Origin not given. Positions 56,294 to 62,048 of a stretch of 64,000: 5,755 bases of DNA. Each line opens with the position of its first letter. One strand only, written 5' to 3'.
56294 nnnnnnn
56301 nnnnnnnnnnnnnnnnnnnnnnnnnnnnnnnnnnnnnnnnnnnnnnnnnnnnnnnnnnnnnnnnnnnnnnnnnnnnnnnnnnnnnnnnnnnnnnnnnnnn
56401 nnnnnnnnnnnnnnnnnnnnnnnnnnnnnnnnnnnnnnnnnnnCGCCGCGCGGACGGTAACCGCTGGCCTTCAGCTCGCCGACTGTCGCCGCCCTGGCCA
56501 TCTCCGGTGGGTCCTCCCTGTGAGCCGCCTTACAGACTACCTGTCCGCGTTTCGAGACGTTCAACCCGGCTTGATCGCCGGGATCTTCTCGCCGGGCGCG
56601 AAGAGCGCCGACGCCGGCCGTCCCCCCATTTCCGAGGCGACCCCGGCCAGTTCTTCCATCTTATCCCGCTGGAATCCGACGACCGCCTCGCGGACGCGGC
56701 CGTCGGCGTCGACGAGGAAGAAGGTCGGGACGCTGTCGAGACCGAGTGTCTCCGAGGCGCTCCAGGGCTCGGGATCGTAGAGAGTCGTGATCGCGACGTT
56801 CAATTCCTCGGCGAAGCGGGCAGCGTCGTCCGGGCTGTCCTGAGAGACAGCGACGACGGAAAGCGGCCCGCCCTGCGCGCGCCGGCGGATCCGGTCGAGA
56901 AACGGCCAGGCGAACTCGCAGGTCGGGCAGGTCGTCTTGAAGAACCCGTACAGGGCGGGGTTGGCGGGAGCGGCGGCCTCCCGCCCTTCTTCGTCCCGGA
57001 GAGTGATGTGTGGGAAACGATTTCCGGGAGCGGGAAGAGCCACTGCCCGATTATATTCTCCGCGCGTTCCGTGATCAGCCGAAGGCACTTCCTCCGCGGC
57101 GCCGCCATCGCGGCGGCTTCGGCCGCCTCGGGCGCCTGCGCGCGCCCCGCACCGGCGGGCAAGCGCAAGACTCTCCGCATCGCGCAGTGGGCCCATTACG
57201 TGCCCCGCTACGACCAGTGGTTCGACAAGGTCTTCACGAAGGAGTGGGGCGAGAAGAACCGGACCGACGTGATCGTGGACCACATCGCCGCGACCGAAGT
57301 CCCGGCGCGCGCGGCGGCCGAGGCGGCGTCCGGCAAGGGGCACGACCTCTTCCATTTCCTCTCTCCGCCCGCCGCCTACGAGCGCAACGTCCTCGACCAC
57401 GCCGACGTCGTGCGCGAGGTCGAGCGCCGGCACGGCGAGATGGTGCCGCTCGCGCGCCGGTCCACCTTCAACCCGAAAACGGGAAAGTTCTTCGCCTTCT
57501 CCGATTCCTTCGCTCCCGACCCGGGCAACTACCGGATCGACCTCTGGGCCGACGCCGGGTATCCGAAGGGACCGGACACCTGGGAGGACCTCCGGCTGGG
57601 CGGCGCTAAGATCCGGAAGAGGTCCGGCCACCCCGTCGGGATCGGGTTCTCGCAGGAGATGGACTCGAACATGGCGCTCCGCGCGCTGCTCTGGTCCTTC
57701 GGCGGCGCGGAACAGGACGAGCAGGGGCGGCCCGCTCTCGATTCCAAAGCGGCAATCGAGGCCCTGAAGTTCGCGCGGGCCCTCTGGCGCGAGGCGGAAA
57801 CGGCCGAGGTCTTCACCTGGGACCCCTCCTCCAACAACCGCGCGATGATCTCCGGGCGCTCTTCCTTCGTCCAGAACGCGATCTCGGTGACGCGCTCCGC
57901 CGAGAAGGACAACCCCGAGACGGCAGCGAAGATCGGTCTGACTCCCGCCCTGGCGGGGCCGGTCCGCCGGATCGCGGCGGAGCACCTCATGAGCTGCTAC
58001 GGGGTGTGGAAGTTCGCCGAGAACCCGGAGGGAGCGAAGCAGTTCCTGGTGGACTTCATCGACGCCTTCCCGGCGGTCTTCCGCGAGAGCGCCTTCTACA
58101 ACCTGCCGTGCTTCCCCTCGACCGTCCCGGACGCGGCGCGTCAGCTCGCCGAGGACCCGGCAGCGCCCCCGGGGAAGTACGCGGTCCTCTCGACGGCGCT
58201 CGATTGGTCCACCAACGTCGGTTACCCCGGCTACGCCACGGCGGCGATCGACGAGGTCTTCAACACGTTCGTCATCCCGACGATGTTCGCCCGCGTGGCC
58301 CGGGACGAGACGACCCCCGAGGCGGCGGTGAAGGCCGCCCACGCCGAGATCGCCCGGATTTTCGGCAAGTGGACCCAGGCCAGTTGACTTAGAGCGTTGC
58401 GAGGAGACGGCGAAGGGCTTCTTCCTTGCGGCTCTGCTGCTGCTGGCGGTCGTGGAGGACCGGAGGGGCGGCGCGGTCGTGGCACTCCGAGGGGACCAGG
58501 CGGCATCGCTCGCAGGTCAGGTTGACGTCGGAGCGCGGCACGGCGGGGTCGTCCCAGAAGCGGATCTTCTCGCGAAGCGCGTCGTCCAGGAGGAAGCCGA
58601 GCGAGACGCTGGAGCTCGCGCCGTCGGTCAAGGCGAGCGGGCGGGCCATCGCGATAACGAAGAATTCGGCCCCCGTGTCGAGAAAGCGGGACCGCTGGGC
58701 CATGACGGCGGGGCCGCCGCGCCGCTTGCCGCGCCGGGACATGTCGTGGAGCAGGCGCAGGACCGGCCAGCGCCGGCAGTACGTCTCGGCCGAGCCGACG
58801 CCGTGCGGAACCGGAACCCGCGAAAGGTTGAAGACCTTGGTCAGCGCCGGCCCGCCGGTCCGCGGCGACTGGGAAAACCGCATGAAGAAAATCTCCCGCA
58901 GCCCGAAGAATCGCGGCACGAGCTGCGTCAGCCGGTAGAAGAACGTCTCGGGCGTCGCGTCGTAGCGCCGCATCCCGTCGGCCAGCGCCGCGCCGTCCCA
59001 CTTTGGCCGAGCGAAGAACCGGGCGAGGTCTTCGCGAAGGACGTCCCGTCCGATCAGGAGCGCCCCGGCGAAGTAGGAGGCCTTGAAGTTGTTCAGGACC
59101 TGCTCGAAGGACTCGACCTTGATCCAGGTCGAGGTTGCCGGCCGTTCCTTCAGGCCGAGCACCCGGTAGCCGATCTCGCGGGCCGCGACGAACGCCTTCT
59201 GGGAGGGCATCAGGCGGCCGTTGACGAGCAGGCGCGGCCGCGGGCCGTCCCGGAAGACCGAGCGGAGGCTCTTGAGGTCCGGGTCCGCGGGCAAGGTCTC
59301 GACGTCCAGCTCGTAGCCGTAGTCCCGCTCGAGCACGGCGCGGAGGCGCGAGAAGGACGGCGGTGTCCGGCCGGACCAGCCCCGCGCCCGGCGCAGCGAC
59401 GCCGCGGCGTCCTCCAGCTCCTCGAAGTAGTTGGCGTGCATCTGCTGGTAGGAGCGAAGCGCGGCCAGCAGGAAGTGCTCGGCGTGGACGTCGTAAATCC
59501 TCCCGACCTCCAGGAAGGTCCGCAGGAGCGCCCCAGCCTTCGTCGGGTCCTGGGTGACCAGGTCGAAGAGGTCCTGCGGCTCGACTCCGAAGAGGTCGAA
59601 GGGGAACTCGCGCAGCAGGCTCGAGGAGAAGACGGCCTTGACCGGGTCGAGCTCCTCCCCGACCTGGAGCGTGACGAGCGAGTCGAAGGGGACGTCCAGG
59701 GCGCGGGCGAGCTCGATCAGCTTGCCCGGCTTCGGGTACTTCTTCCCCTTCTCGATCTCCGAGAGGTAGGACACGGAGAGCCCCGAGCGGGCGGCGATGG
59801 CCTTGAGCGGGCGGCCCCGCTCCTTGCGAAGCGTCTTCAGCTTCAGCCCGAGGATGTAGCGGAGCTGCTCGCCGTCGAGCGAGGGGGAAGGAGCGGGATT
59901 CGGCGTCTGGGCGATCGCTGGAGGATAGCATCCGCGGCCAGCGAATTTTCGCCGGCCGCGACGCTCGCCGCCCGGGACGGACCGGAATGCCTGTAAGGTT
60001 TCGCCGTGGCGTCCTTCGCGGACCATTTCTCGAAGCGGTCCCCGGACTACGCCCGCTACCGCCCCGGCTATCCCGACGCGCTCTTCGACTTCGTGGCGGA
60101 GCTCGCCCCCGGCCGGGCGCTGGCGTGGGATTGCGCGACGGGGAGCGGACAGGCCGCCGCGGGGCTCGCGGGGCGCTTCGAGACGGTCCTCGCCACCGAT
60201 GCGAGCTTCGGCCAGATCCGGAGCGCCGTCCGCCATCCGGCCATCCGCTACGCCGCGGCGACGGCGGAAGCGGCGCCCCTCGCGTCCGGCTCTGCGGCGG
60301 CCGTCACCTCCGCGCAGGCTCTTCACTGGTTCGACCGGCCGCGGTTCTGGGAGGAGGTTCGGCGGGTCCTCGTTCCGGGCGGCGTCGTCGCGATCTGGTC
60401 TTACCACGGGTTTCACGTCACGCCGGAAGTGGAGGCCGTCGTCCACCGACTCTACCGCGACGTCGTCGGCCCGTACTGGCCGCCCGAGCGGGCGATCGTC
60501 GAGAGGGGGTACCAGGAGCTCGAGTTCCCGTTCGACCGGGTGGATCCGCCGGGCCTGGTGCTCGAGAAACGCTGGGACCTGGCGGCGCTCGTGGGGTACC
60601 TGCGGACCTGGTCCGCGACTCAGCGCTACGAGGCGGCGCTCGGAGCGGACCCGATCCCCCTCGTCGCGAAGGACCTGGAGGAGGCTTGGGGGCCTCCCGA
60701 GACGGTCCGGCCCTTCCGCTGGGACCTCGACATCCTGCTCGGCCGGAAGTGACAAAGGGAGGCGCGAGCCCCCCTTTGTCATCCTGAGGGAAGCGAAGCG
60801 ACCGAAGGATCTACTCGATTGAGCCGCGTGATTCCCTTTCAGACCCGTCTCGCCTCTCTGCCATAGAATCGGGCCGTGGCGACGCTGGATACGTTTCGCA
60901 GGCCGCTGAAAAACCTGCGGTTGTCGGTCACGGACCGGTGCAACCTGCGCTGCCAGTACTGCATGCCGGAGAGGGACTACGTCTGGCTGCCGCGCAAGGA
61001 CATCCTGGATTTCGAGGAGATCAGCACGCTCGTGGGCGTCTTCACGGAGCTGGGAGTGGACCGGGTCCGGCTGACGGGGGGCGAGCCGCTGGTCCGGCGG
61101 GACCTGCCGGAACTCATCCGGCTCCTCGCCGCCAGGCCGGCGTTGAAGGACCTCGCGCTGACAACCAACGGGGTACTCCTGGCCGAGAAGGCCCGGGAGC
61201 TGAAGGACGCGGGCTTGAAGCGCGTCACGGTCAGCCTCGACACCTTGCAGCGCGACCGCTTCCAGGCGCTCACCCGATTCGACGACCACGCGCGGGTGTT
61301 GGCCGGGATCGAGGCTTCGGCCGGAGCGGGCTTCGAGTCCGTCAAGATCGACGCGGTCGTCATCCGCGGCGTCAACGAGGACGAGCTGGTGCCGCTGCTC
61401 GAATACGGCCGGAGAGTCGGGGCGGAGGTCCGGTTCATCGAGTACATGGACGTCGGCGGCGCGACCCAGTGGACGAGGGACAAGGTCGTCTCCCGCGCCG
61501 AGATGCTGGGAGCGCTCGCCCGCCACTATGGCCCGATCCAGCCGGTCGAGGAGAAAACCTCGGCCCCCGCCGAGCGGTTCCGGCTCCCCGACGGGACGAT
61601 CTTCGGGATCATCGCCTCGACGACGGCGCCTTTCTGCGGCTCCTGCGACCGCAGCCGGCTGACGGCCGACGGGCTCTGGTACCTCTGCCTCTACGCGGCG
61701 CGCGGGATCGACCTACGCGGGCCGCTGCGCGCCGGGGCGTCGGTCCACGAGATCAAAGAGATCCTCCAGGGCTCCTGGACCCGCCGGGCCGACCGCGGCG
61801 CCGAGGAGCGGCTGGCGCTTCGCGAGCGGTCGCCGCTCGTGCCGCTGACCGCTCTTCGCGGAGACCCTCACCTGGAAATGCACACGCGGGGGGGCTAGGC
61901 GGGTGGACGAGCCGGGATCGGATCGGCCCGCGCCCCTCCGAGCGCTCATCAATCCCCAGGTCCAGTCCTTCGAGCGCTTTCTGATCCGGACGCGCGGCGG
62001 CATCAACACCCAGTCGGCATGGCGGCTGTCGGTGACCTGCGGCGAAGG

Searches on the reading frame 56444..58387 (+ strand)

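Call 89: search_protein_families(library=pfam, proteins=[window:56444-58387:+], max_evalue=0.0001)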
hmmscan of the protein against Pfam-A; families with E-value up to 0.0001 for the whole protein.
window:56444-58387:+ (647 aa): 2 families
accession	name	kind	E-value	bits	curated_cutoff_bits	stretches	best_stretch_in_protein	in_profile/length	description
PF01547.30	SBP_bac_1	-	2.8e-09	37.9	26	1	363-535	116-297/307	Bacterial extracellular solute-binding protein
PF13416.11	SBP_bac_8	-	4.4e-07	30.4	27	1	362-537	98-241/279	Bacterial extracellular solute-binding protein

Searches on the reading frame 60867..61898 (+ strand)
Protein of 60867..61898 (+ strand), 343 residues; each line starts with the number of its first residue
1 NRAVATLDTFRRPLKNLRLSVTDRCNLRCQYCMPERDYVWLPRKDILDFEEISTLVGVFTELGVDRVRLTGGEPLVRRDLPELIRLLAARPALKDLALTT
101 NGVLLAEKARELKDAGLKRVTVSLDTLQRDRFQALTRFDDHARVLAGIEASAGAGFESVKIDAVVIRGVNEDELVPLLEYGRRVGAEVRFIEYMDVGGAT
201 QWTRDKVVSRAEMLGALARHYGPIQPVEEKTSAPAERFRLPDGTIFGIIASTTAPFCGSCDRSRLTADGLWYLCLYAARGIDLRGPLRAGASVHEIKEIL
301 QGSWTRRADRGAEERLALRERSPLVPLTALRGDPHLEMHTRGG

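Call 89: search_protein_families(library=pfam, proteins=[window:60867-61898:+], max_evalue=0.0001)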
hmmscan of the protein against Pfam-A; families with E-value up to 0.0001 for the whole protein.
window:60867-61898:+ (343 aa): 2 families
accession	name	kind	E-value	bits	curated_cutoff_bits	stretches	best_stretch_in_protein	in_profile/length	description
PF06463.18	Mob_synth_C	-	6.5e-34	117.1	37.4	1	187-310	2-125/128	Molybdenum Cofactor Synthesis C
PF04055.27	Radical_SAM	-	2e-33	116.4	29.5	1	20-179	2-164/166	Radical SAM superfamily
